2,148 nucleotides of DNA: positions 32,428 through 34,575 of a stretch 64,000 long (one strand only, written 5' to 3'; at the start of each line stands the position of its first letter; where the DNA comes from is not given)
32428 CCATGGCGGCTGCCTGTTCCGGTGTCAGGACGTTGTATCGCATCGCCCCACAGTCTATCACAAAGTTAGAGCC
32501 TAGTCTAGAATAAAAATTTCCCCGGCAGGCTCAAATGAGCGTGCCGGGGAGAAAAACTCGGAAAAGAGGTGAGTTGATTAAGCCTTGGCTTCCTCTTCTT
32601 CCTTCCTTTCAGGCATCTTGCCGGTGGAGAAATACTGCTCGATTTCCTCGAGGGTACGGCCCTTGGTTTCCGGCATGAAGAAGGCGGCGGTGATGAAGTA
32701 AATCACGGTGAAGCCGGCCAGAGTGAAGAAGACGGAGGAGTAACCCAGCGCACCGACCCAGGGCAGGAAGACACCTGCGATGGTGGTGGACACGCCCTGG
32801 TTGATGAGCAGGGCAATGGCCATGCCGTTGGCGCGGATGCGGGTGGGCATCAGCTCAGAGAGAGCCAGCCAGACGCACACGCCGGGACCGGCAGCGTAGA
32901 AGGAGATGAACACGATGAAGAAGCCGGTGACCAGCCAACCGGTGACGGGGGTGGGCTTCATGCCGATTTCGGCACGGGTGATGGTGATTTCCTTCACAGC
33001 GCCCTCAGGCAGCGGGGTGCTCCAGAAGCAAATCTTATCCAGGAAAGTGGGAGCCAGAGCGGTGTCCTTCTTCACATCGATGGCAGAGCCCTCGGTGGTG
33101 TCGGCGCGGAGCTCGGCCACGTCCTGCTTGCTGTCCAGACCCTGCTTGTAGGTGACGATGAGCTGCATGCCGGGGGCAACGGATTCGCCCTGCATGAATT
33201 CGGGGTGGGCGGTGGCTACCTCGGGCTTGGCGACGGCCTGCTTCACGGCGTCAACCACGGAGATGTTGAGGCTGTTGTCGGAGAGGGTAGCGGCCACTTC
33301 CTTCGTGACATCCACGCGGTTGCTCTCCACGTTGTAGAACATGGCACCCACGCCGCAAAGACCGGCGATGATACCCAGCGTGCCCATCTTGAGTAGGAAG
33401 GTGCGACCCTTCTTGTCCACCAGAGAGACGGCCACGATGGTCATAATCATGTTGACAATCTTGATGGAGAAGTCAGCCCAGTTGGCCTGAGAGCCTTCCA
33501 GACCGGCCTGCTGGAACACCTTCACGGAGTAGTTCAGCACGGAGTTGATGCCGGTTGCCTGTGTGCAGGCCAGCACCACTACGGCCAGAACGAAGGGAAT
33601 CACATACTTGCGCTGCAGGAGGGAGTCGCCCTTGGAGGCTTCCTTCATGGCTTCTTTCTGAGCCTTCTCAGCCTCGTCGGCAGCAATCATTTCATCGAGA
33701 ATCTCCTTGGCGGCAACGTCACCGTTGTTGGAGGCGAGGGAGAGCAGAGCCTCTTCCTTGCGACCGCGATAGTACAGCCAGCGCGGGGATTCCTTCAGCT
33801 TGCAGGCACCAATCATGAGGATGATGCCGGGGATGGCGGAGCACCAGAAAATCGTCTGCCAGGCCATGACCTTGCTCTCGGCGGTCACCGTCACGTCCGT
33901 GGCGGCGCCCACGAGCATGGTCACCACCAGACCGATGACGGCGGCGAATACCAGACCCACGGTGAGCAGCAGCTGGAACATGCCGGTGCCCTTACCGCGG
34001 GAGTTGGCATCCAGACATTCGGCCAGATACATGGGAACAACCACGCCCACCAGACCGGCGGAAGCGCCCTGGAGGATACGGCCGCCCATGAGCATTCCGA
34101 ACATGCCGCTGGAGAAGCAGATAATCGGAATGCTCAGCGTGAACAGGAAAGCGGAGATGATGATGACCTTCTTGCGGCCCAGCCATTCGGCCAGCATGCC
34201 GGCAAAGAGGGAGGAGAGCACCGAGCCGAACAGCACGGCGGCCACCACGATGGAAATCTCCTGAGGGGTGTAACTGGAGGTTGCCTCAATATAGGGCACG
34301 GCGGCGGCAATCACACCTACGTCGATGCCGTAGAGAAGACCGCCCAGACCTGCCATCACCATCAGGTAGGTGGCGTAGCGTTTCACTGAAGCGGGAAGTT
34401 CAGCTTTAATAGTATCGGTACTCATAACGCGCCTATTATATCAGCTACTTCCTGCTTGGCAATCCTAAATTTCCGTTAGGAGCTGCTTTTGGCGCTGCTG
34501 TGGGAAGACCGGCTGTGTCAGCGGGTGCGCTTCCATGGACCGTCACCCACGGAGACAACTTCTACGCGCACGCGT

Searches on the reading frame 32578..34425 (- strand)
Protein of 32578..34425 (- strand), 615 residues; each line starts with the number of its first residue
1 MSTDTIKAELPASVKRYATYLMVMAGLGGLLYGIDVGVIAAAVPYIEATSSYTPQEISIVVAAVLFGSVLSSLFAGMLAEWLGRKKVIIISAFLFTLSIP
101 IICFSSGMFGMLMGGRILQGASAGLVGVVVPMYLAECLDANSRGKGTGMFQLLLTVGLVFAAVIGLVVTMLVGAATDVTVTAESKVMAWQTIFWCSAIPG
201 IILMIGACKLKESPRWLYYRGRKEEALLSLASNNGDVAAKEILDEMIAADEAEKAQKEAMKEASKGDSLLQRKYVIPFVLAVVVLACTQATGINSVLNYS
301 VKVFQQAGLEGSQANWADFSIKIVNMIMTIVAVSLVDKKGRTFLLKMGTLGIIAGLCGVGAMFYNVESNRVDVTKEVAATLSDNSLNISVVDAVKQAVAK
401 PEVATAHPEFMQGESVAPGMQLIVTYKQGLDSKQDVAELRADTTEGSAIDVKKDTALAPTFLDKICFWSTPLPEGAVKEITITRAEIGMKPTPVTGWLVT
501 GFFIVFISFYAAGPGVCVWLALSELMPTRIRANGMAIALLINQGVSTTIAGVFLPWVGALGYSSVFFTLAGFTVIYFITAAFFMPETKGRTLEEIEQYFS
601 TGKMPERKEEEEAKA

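Call 100: search_protein_families(library=pfam, proteins=[window:32578-34425:-], max_evalue=0.0001)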
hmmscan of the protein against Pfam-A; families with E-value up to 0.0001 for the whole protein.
window:32578-34425:- (615 aa): 2 families
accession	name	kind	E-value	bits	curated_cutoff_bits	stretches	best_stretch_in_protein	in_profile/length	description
PF00083.30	Sugar_tr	-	9e-83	279.1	22.3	2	22-372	2-346/452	Sugar (and other) transporter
PF07690.21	MFS_1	-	1.6e-31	110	33.4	1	27-362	3-288/347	Major Facilitator Superfamily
